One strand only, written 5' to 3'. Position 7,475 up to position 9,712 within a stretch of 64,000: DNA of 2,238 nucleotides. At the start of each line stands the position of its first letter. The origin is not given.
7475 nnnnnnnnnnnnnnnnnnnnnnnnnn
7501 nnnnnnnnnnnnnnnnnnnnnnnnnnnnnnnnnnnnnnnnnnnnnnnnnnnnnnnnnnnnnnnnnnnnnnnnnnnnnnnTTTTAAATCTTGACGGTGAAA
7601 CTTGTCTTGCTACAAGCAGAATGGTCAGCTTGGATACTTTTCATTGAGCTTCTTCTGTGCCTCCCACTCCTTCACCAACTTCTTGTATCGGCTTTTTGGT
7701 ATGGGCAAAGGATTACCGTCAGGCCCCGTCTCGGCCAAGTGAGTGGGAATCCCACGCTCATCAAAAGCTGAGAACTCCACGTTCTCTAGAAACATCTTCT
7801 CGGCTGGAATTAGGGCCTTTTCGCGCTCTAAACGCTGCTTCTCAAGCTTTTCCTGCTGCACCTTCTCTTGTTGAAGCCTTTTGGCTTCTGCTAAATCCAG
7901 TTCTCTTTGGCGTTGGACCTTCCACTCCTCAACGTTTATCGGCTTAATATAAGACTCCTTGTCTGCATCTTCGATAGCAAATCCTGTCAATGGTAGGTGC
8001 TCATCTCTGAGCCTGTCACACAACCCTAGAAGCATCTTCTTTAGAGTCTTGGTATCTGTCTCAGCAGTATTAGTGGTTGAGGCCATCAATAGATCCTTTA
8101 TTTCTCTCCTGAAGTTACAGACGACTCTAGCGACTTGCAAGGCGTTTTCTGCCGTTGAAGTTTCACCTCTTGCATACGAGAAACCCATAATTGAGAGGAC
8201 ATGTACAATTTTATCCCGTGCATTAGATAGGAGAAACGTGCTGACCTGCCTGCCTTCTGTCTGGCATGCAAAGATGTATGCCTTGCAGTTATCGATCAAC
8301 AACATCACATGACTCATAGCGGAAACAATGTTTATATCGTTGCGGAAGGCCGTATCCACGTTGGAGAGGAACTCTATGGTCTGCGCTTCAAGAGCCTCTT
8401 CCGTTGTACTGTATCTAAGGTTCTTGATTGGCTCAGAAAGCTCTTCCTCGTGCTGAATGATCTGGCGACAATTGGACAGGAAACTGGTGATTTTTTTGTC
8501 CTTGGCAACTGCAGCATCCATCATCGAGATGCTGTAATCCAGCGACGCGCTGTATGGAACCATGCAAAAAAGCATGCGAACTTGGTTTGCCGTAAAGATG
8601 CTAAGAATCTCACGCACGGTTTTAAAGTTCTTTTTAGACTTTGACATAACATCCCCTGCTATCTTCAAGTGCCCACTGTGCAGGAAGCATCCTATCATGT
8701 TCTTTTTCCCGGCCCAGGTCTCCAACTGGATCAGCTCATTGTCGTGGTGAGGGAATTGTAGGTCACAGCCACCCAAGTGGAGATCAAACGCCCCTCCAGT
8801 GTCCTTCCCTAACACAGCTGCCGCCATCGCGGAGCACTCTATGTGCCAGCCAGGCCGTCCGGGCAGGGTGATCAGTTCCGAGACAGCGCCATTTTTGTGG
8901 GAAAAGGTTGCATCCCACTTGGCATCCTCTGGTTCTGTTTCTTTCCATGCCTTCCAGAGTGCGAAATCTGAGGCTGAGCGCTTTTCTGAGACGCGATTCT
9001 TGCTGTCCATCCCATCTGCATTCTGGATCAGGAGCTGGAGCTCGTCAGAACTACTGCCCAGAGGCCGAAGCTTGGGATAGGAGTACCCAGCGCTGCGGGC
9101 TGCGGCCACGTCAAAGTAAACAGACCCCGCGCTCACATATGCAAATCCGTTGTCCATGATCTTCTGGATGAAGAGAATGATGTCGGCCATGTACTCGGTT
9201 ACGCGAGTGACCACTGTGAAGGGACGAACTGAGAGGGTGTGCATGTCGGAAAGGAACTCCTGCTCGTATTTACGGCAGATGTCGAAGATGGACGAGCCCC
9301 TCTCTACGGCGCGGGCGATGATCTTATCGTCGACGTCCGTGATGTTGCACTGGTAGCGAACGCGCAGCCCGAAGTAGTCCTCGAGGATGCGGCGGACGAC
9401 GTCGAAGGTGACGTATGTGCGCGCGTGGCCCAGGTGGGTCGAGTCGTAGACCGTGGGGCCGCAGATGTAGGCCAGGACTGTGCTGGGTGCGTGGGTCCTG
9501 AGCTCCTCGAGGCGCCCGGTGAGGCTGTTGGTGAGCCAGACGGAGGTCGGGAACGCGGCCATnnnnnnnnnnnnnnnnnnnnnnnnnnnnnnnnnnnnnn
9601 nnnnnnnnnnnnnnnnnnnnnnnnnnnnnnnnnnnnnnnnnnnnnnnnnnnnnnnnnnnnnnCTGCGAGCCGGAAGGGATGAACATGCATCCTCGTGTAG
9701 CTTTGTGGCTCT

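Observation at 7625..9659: tRNA-Cys(GCA) 26 bp upstream of, and co-oriented with, the cysteinyl-tRNA synthetase gene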

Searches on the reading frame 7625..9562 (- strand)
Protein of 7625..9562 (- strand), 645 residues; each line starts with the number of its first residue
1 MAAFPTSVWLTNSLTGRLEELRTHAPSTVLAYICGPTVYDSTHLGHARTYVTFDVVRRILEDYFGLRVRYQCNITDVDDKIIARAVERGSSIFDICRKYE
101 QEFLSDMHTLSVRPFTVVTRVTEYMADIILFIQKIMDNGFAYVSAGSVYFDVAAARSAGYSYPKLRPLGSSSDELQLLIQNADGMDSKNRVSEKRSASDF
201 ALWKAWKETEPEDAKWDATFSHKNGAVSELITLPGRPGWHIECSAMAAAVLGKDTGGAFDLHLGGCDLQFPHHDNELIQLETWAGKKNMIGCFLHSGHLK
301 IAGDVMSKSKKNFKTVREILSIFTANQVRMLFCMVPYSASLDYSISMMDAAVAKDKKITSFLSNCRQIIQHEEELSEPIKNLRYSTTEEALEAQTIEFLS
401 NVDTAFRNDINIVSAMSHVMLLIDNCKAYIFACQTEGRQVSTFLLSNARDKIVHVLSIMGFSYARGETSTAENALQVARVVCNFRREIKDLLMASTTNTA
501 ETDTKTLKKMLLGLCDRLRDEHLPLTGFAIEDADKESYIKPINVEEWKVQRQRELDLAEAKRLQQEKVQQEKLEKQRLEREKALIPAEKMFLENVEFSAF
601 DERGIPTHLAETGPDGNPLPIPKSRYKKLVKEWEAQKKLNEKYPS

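Call 8: search_protein_families(library=pfam, proteins=[window:7625-9562:-])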
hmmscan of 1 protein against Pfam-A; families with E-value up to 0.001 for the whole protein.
window:7625-9562:- (645 aa): 2 families
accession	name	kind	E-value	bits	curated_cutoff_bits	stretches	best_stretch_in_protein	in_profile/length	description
PF01406.26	tRNA-synt_1e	-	7.8e-89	298.5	27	1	26-351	7-299/301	tRNA synthetases class I (C) catalytic domain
PF09334.17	tRNA-synt_1g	-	2.4e-08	33.6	20.1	1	40-154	12-126/391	tRNA synthetases class I (M)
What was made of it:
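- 7625..9562 (-): Cysteinyl-tRNA synthetase CDS, 645 aa (GL50803_5867). It carries an HLGH (HIGH-type) motif and a VMSKS (KMSKS-type) motif. Pfam PF01406 at 7.8e-89 (call 8).
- On Class I cysteinyl-tRNA synthetase: PF01406 at 7.8e-89 over residues 26-351 (call 8).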

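Call 9: find_homologous_proteins(query=window:7625-9562:-)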
Query window:7625-9562:- (645 aa): 8000 proteins with E <= 0.001 among 8000 candidates; the best 120 are listed.
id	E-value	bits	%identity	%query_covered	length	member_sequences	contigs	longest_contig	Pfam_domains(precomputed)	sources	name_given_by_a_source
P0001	0.0e+0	1457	99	100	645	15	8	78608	PF09334.18,PF01406.26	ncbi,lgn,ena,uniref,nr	ncbi:Cysteinyl-tRNA synthetase [Giardia duodenalis]|uniref:cysteine--tRNA ligase n=1 Tax=Giardia int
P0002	0.0e+0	1281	86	100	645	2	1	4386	PF09334.18,PF01406.26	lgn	-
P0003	0.0e+0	1266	84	100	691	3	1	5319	PF09334.18,PF01406.26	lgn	-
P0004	0.0e+0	1254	85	100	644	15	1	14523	PF09334.18,PF01406.26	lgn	-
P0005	8.9e-228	776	56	99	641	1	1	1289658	PF09334.18,PF01406.26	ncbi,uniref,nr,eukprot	ncbi:Cysteinyl-tRNA synthetase [Giardia muris]|uniref:cysteine--tRNA ligase n=1 Tax=Giardia muris Ta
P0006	5.0e-222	757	56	96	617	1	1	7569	PF09334.18,PF01406.26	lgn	-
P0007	4.3e-207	707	53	100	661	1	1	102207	PF09334.18,PF01406.26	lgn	-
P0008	8.0e-197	673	49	99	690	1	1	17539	PF09334.18,PF01406.26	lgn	-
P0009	1.9e-193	662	48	99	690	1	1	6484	PF09334.18,PF01406.26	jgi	-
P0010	2.1e-165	570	45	99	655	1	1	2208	PF09334.18,PF01406.26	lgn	-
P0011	2.5e-133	464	43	98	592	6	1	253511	PF09334.18,PF01406.26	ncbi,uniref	ncbi:Cysteinyl-tRNA_synthetase [Hexamita inflata]|uniref:cysteine--tRNA ligase n=1 Tax=Hexamita infl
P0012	7.0e-128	446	43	95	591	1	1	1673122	PF09334.18,PF01406.26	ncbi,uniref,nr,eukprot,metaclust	ncbi:Cysteinyl-tRNA synthetase [Spironucleus salmonicida]|uniref:cysteine--tRNA ligase n=1 Tax=Spiro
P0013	1.4e-120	422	39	99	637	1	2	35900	PF09334.18,PF01406.26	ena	-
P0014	5.0e-119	416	40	96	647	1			PF09334.18,PF01406.26,PF00133.29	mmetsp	mmetsp:Transcript_38296/g.93860 ORF Transcript_38296/g.93860 Transcript_38296/m.93860 type:complete 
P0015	1.1e-114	402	38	100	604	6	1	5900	PF09334.18,PF01406.26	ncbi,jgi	jgi:cysteinyl-tRNA synthetase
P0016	5.1e-111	390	35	99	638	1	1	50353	PF09334.18,PF01406.26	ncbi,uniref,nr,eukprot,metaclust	ncbi:hypothetical protein DICPUDRAFT_155256 [Dictyostelium purpureum]|uniref:cysteine--tRNA ligase n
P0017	6.0e-111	390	34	85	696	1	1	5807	PF01406.26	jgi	-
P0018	8.3e-110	386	37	100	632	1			PF09334.18,PF01406.26,PF00133.29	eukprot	eukprot:TRINITY_DN4261_c0_g1_i1.p1 TRINITY_DN4261_c0_g1~~TRINITY_DN4261_c0_g1_i1.p1 ORF type:complet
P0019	1.8e-109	385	36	99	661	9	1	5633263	PF09334.18,PF01406.26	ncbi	ncbi:hypothetical protein ACTFIR_011789 [Dictyostelium discoideum]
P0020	1.6e-108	382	37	99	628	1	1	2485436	PF09334.18,PF01406.26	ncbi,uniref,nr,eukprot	ncbi:cysteinyl-tRNA synthetase [Cavenderia fasciculata]|uniref:cysteine--tRNA ligase n=1 Tax=Cavende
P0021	2.9e-107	378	37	98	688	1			PF09334.18,PF01406.26,PF09190.18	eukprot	eukprot:gb/GECG01003802.1/.p1 GENE.gb/GECG01003802.1/~~gb/GECG01003802.1/.p1 ORF type:complete len:6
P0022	7.0e-107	376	38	99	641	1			PF09334.18,PF01406.26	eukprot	eukprot:GILI01007292.1.p1 GENE.GILI01007292.1~~GILI01007292.1.p1 ORF type:complete len:695 (-),score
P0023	7.5e-107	376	38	99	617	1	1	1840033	PF09334.18,PF01406.26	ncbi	ncbi:hypothetical protein GEMRC1_011777 [Eukaryota sp. GEM-RC1]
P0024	1.4e-106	375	35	87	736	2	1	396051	PF09334.18,PF01406.26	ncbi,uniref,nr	ncbi:putative cysteine--tRNA ligase, cytoplasmic isoform X3 [Apostichopus japonicus]|uniref:Cysteine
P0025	1.8e-106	375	37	95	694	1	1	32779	PF01406.26,PF09190.18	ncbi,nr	ncbi:hypothetical protein PybrP1_005440 [[Pythium] brassicae (nom. inval.)]|nr:hypothetical protein 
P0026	1.9e-106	375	36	99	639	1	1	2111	PF09334.18,PF01406.26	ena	-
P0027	1.9e-106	375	36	99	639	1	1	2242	PF09334.18,PF01406.26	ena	-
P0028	3.8e-106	374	37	98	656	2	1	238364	PF09334.18,PF01406.26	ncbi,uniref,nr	ncbi:hypothetical protein CDCA_CDCA19G4681 [Cyanidium caldarium]|uniref:cysteine--tRNA ligase n=1 Ta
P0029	9.9e-106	373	37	98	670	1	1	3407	PF09334.18,PF01406.26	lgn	-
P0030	1.4e-105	372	37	99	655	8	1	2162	PF09334.18,PF01406.26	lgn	-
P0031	1.7e-105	372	36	99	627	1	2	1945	PF09334.18,PF01406.26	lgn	-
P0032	1.9e-105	372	37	99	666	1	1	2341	PF09334.18,PF01406.26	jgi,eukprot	eukprot:CAMPEP_0185848230 /NCGR_PEP_ID=MMETSP1354-20130828/3193_1 /TAXON_ID=708628 /ORGANISM="Erythr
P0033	1.9e-105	372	37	99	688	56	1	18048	PF01406.26,PF09190.18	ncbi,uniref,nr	ncbi:cysteine-tRNA ligase [Phytophthora nicotianae P10297]|uniref:cysteine--tRNA ligase n=1 Tax=Phyt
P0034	2.4e-105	371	35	88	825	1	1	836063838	PF09334.18,PF01406.26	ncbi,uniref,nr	ncbi:cysteine--tRNA ligase, cytoplasmic [Protopterus annectens]|uniref:cysteine--tRNA ligase, cytopl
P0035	2.5e-105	371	36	86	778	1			PF09334.18,PF01406.26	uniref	uniref:Cysteine--tRNA ligase, cytoplasmic n=1 Tax=Trichuris muris TaxID=70415 RepID=A0A5S6QYX7_TRIMR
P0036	2.8e-105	371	35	99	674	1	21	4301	PF09334.18,PF01406.26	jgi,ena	-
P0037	6.7e-105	370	38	98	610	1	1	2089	PF09334.18,PF01406.26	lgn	-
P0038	8.1e-105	370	35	98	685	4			PF01406.26,PF09190.18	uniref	uniref:cysteine--tRNA ligase n=1 Tax=Peronospora matthiolae TaxID=2874970 RepID=A0AAV1VL23_9STRA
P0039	1.2e-104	369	35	86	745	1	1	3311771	PF09334.18,PF01406.26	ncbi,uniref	ncbi:cysteine--tRNA ligase, cytoplasmic-like [Oscarella lobularis]|uniref:cysteine--tRNA ligase, cyt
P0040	1.2e-104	369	36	99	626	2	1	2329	PF09334.18,PF01406.26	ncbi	-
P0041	1.2e-104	369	35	86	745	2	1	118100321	PF09334.18,PF01406.26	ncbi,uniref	ncbi:cysteine--tRNA ligase, cytoplasmic isoform X2 [Mobula birostris]|uniref:cysteine--tRNA ligase, 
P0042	1.3e-104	369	35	87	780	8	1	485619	PF09334.18,PF01406.26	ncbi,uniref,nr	ncbi:Cysteine--tRNA ligase, cytoplasmic [Amphibalanus amphitrite]|uniref:Cysteine--tRNA ligase, cyto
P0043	1.6e-104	369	34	88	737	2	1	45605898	PF01406.26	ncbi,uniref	ncbi:cysteine--tRNA ligase, cytoplasmic-like isoform X2 [Babylonia areolata]|uniref:cysteine--tRNA l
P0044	1.7e-104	368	37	99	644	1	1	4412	PF09334.18,PF01406.26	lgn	-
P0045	1.9e-104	368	35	86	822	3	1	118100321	PF09334.18,PF01406.26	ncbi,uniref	ncbi:cysteine--tRNA ligase, cytoplasmic isoform X1 [Mobula birostris]|uniref:cysteine--tRNA ligase, 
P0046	2.5e-104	368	37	98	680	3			PF01406.26,PF09190.18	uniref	uniref:cysteine--tRNA ligase n=1 Tax=Globisporangium ultimum (strain ATCC 200006 / CBS 805.95 / DAOM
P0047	2.7e-104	368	36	99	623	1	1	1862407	PF09334.18,PF01406.26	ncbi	ncbi:hypothetical protein P9112_009648 [Eukaryota sp. TZLM1-RC]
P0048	4.1e-104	367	38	98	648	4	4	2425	PF09334.18,PF01406.26,PF09190.18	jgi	-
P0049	4.5e-104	367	35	86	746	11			PF09334.18,PF01406.26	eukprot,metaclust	eukprot:XP_011662503.1 PREDICTED: cysteine--tRNA ligase, cytoplasmic isoform X2 [Strongylocentrotus 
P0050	5.6e-104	367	35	86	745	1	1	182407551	PF01406.26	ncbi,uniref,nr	ncbi:cysteine--tRNA ligase, cytoplasmic isoform X2 [Hypanus sabinus]|uniref:cysteine--tRNA ligase, c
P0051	6.9e-104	366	37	98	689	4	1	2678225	PF09334.18,PF01406.26,PF09190.18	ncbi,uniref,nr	ncbi:uncharacterized protein CCR75_006816 [Bremia lactucae]|uniref:cysteine--tRNA ligase n=1 Tax=Bre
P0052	6.9e-104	366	35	86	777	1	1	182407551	PF01406.26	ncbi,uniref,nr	ncbi:cysteine--tRNA ligase, cytoplasmic isoform X1 [Hypanus sabinus]|uniref:cysteine--tRNA ligase, c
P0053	7.2e-104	366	35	92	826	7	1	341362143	PF09334.18,PF01406.26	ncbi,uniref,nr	ncbi:cysteine--tRNA ligase, cytoplasmic isoform X1 [Polypterus senegalus]|uniref:cysteine--tRNA liga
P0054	7.4e-104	366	35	86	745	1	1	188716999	PF01406.26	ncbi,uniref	ncbi:cysteine--tRNA ligase, cytoplasmic isoform X2 [Hemitrygon akajei]|uniref:cysteine--tRNA ligase,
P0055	7.6e-104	366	34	88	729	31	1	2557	PF09334.18,PF01406.26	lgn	-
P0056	9.1e-104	366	36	98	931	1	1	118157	PF01406.26,PF01159.25,PF09190.18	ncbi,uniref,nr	ncbi:TPA: hypothetical protein N0F65_012627 [Lagenidium giganteum]|uniref:60S ribosomal protein L6 n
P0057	9.3e-104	366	36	98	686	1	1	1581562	PF09334.18,PF01406.26,PF09190.18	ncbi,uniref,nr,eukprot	ncbi:hypothetical protein Poli38472_006214 [Pythium oligandrum]|uniref:cysteine--tRNA ligase n=1 Tax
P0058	1.1e-103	366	36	95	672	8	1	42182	PF09334.18,PF01406.26,PF09190.18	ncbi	ncbi:unnamed protein product [Aphanomyces euteiches]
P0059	1.1e-103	366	37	99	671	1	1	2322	PF09334.18,PF01406.26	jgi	-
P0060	1.4e-103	365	35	85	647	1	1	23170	PF01406.26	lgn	-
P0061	1.6e-103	365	37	96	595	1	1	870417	PF09334.18,PF01406.26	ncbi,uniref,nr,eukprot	ncbi:uncharacterized protein [Blastocystis hominis]|uniref:cysteine--tRNA ligase n=1 Tax=Blastocysti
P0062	1.9e-103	365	36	99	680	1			PF09334.18,PF01406.26,PF09190.18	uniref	uniref:cysteine--tRNA ligase n=1 Tax=Bicosoecida sp. CB-2014 TaxID=1486930 RepID=A0A7S1CFU2_9STRA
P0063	2.7e-103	364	35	98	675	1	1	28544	PF09334.18,PF01406.26,PF09190.18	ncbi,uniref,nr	ncbi:Aste57867_21407 [Aphanomyces stellatus]|uniref:cysteine--tRNA ligase n=1 Tax=Aphanomyces stella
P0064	2.8e-103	364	35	99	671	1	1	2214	PF09334.18,PF01406.26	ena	-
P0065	3.3e-103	364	34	88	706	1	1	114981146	PF09334.18,PF01406.26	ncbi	ncbi:hypothetical protein FSP39_015466, partial [Pinctada imbricata]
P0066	3.3e-103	364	36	86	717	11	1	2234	PF09334.18,PF01406.26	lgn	-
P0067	3.6e-103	364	35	86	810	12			PF09334.18,PF01406.26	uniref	uniref:Cysteine--tRNA ligase, cytoplasmic n=1 Tax=Callorhinchus milii TaxID=7868 RepID=A0A4W3IEV2_CA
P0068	8.0e-103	363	36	98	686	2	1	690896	PF01406.26,PF09190.18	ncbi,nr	ncbi:hypothetical protein PINS_up003604 [Pythium insidiosum]|nr:hypothetical protein PINS_up003604 [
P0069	9.6e-103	363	34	85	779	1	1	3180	PF01406.26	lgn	-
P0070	9.8e-103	363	35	99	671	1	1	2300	PF09334.18,PF01406.26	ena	-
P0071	1.1e-102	362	33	88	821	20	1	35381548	PF09334.18,PF01406.26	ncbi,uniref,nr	ncbi:cysteine--tRNA ligase, cytoplasmic-like isoform X1 [Polyodon spathula]|uniref:cysteine--tRNA li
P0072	1.3e-102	362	35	86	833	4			PF09334.18,PF01406.26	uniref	uniref:Cysteine--tRNA ligase, cytoplasmic n=1 Tax=Latimeria chalumnae TaxID=7897 RepID=H3B5Y6_LATCH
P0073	1.4e-102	362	34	88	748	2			PF09334.18,PF01406.26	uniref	uniref:Cysteine--tRNA ligase, cytoplasmic n=1 Tax=Tetraodon nigroviridis TaxID=99883 RepID=H3CGN7_TE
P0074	1.4e-102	362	34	86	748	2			PF09334.18,PF01406.26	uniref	uniref:Cysteine--tRNA ligase, cytoplasmic n=1 Tax=Suricata suricatta TaxID=37032 RepID=A0A673TX55_SU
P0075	1.4e-102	362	34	88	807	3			PF09334.18,PF01406.26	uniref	uniref:Cysteine--tRNA ligase, cytoplasmic n=1 Tax=Salarias fasciatus TaxID=181472 RepID=A0A672JMT5_S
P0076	1.6e-102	362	34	92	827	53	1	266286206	PF09334.18,PF01406.26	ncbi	ncbi:cysteine--tRNA ligase, cytoplasmic isoform X1 [Scyliorhinus torazame]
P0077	1.8e-102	362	36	99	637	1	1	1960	PF09334.18,PF01406.26,PF09190.18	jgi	-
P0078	2.0e-102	362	34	88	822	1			PF09334.18,PF01406.26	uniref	uniref:Cysteine--tRNA ligase, cytoplasmic n=1 Tax=Tetraodon nigroviridis TaxID=99883 RepID=H3CGN6_TE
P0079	2.4e-102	361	36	100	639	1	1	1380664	PF09334.18,PF01406.26,PF00133.29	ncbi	ncbi:hypothetical protein WA158_003172 [Blastocystis sp. Blastoise]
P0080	2.5e-102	361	34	86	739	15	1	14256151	PF09334.18,PF01406.26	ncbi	ncbi:cysteine--tRNA ligase, cytoplasmic [Lampetra planeri]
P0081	3.3e-102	361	36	95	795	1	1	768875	PF09334.18,PF01406.26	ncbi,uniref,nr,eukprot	ncbi:Cysteine--tRNA ligase, cytoplasmic [Porphyridium purpureum]|uniref:cysteine--tRNA ligase n=1 Ta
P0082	3.5e-102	361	34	88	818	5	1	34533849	PF09334.18,PF01406.26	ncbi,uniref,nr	ncbi:cysteine--tRNA ligase, cytoplasmic isoform X1 [Synchiropus splendidus]|uniref:cysteine--tRNA li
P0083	3.9e-102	361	35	86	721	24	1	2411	PF01406.26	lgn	-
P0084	4.0e-102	361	35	85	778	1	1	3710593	PF09334.18,PF01406.26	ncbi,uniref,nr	ncbi:cysteinyl-tRNA synthetase [Mycotypha africana]|uniref:cysteinyl-tRNA synthetase n=1 Tax=Mycotyp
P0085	4.1e-102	361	36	96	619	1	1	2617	PF09334.18,PF01406.26,PF09190.18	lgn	-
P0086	4.8e-102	360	34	88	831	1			PF09334.18,PF01406.26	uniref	uniref:Cysteine--tRNA ligase, cytoplasmic n=1 Tax=Jaculus jaculus TaxID=51337 RepID=A0A8C5LH35_JACJA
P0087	5.0e-102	360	34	88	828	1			PF09334.18,PF01406.26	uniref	uniref:Cysteine--tRNA ligase, cytoplasmic n=1 Tax=Jaculus jaculus TaxID=51337 RepID=A0A8C5LF54_JACJA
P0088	5.3e-102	360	34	86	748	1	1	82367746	PF09334.18,PF01406.26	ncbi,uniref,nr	ncbi:cysteine--tRNA ligase, cytoplasmic [Erinaceus europaeus]|uniref:Cysteine--tRNA ligase, cytoplas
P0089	5.4e-102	360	35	85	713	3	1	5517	PF09334.18,PF01406.26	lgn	-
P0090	5.9e-102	360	35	94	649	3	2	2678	PF09334.18,PF01406.26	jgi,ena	-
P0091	6.2e-102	360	35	86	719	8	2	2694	PF01406.26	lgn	-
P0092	7.9e-102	360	34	88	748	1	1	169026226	PF09334.18,PF01406.26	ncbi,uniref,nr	ncbi:cysteine--tRNA ligase, cytoplasmic isoform X1 [Sorex araneus]|uniref:cysteine--tRNA ligase, cyt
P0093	8.1e-102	360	33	88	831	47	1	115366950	PF09334.18,PF01406.26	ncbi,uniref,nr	ncbi:LOW QUALITY PROTEIN: cysteine--tRNA ligase, cytoplasmic [Felis catus]|uniref:Cysteine--tRNA lig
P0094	8.6e-102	360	36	85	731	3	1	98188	PF09334.18,PF01406.26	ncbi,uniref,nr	ncbi:Cysteine--tRNA ligase, cytoplasmic [Orchesella cincta]|uniref:Cysteine--tRNA ligase, cytoplasmi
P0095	8.9e-102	359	33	88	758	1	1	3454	PF09334.18,PF01406.26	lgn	-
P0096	1.0e-101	359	36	98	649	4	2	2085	PF09334.18,PF01406.26,PF09190.18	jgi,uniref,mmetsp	uniref:cysteine--tRNA ligase n=1 Tax=Amphora coffeiformis TaxID=265554 RepID=A0A7S3L6K9_9STRA|mmetsp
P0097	1.1e-101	359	34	88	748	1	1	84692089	PF09334.18,PF01406.26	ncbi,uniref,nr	ncbi:cysteine--tRNA ligase, cytoplasmic [Eptesicus fuscus]|uniref:cysteine--tRNA ligase, cytoplasmic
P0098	1.2e-101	359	34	86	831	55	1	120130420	PF09334.18,PF01406.26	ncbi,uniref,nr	ncbi:cysteine--tRNA ligase, cytoplasmic isoform X2 [Meles meles]|uniref:cysteine--tRNA ligase, cytop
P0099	1.2e-101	359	36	98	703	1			PF09334.18,PF01406.26,PF09190.18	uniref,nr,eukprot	uniref:cysteine--tRNA ligase n=1 Tax=Albugo laibachii Nc14 TaxID=890382 RepID=F0VZF5_9STRA|nr:cystei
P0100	1.4e-101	359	34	88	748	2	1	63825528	PF09334.18,PF01406.26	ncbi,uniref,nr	ncbi:cysteine--tRNA ligase, cytoplasmic isoform X2 [Perognathus longimembris pacificus]|uniref:cyste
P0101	1.5e-101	359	35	86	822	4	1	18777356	PF09334.18,PF01406.26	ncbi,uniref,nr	ncbi:hypothetical protein PDJAM_G00151540 [Pangasius djambal]|uniref:Uncharacterized protein n=1 Tax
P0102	1.5e-101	359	34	86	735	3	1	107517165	PF01406.26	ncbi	ncbi:hypothetical protein BsWGS_08159 [Bradybaena similaris]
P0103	1.5e-101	359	34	88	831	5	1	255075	PF09334.18,PF01406.26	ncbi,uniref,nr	ncbi:PREDICTED: cysteine--tRNA ligase, cytoplasmic [Galeopterus variegatus]|uniref:Cysteine--tRNA li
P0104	1.5e-101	359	34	88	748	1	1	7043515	PF09334.18,PF01406.26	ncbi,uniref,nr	ncbi:cysteine--tRNA ligase, cytoplasmic isoform X2 [Pteronotus mesoamericanus]|uniref:cysteine--tRNA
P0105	1.7e-101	359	35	86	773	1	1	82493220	PF09334.18,PF01406.26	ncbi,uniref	ncbi:cysteine--tRNA ligase, cytoplasmic-like [Liolophura sinensis]|uniref:cysteine--tRNA ligase, cyt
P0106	1.8e-101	358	35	99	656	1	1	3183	PF09334.18,PF01406.26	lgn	-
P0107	1.8e-101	358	34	85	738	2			PF09334.18,PF01406.26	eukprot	eukprot:gene11490-21706_t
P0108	1.9e-101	358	34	86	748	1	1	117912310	PF09334.18,PF01406.26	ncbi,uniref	ncbi:cysteine--tRNA ligase, cytoplasmic [Tamandua tetradactyla]|uniref:cysteine--tRNA ligase, cytopl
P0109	1.9e-101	358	36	86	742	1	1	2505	PF09334.18,PF01406.26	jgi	jgi:cysteinyl-tRNA synthetase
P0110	2.2e-101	358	35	86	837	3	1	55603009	PF09334.18,PF01406.26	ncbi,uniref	ncbi:cysteine--tRNA ligase, cytoplasmic isoform X1 [Amia ocellicauda]|uniref:cysteine--tRNA ligase, 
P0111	2.2e-101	358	34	88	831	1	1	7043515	PF09334.18,PF01406.26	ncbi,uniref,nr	ncbi:cysteine--tRNA ligase, cytoplasmic isoform X1 [Pteronotus mesoamericanus]|uniref:cysteine--tRNA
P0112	2.3e-101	358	37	98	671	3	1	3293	PF09334.18,PF01406.26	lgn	-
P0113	2.4e-101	358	34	87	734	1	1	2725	PF09334.18,PF01406.26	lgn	-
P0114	2.6e-101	358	36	98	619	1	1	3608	PF09334.18,PF01406.26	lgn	-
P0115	2.8e-101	358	37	98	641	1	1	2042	PF09334.18,PF01406.26,PF00133.29,PF09190.18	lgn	-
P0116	3.2e-101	358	35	99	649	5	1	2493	PF09334.18,PF01406.26,PF00133.29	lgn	-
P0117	3.4e-101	358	34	86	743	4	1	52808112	PF09334.18,PF01406.26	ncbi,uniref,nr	ncbi:cysteine--tRNA ligase, cytoplasmic isoform X2 [Girardinichthys multiradiatus]|uniref:cysteine--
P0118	3.5e-101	358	34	92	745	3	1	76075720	PF09334.18,PF01406.26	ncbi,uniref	ncbi:cysteine--tRNA ligase, cytoplasmic isoform X2 [Heptranchias perlo]|uniref:cysteine--tRNA ligase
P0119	3.5e-101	358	34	91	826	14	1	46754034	PF09334.18,PF01406.26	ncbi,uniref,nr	ncbi:cysteine--tRNA ligase, cytoplasmic isoform X1 [Amblyraja radiata]|uniref:cysteine--tRNA ligase,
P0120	3.8e-101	357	34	88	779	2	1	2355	PF01406.26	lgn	-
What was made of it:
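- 7625..9562 (-): 99% identity to annotated Giardia CysRS (call 9).
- On Class I cysteinyl-tRNA synthetase: 99% identity to G. duodenalis CysRS, 56% to G. muris, and 43% to Spironucleus and Hexamita CysRS (call 9).
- Checked: It matches Pfam tRNA-synt_1e at 7.8e-89 (call 8) and is 99% identical to Giardia duodenalis CysRS (call 9).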

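Call 12: find_encoding_contigs(protein=P0005, flank=6000, max_places=2)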
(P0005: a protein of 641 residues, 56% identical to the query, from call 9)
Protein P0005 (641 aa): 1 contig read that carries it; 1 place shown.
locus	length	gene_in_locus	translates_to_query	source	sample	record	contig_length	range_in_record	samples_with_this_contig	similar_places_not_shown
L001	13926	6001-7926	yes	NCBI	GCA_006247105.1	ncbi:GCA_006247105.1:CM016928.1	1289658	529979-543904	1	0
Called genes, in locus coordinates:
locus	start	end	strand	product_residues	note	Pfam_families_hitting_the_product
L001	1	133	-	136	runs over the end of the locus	-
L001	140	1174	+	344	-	-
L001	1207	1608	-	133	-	PF01655:Ribosomal_L32e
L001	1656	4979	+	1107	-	-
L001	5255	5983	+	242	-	PF00307:CH, PF03271:EB1 (weak)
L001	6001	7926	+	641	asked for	PF01406:tRNA-synt_1e, PF09334:tRNA-synt_1g (weak)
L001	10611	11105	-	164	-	PF02525:Flavodoxin_2, PF03358:FMN_red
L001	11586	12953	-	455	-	-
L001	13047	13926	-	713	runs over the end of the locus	PF00023:Ank (faint), PF12796:Ank_2, PF13606:Ank_3 (faint), PF13637:Ank_4 (faint), PF12796:Ank_2, PF13857:Ank_5 (weak), PF00069:Pkinase, PF07714:PK_Tyr_Ser-Thr, +1 more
